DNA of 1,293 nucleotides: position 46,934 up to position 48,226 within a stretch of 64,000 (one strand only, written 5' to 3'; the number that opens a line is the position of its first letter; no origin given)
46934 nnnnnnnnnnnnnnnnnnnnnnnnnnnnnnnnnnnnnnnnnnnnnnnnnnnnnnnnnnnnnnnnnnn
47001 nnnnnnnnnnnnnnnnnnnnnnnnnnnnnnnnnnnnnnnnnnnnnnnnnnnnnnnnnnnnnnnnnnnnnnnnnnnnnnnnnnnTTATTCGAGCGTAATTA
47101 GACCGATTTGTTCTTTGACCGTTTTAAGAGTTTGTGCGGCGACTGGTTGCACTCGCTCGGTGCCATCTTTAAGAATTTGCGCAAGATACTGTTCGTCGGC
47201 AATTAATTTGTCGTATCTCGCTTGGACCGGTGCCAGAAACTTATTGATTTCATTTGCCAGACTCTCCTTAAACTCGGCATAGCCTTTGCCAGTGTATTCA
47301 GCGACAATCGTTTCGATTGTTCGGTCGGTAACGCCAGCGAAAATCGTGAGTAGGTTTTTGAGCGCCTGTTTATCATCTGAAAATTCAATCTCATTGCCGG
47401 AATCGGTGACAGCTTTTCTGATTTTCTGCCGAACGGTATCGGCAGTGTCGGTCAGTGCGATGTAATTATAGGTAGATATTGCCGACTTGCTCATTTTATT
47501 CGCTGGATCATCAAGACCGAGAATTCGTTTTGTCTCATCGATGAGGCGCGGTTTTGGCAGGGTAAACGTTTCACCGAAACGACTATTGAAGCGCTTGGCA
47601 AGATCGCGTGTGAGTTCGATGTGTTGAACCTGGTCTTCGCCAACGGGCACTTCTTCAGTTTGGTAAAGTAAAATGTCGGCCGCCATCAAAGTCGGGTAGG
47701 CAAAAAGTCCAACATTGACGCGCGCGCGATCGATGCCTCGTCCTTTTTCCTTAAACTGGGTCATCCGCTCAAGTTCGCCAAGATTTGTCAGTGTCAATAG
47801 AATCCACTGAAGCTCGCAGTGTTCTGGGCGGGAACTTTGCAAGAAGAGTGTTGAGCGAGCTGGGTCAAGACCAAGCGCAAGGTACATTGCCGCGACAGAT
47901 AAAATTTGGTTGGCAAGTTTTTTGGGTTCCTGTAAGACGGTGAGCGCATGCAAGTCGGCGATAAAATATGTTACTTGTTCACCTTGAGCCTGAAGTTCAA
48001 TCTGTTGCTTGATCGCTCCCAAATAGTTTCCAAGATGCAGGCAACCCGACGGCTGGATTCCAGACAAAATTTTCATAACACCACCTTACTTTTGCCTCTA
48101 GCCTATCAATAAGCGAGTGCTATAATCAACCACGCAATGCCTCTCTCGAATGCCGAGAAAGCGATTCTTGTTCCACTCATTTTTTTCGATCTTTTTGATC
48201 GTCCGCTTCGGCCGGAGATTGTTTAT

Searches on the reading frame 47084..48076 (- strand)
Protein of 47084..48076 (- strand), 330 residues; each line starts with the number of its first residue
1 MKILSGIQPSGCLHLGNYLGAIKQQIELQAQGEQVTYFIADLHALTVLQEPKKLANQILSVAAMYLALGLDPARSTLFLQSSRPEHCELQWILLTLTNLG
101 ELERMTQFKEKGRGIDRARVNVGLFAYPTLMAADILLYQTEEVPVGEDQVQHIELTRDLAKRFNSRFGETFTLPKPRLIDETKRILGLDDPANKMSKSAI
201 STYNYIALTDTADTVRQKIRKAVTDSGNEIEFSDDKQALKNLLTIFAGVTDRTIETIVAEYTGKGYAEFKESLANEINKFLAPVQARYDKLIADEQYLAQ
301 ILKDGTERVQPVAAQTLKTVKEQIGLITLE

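Call 19: search_protein_families(library=pfam, proteins=[window:47084-48076:-], max_evalue=0.0001)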
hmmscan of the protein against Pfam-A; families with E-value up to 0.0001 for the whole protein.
window:47084-48076:- (330 aa): 1 family
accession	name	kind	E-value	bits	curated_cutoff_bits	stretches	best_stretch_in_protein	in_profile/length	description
PF00579.31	tRNA-synt_1b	-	6.4e-70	236.2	21.1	1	2-281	7-291/292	tRNA synthetases class I (W and Y)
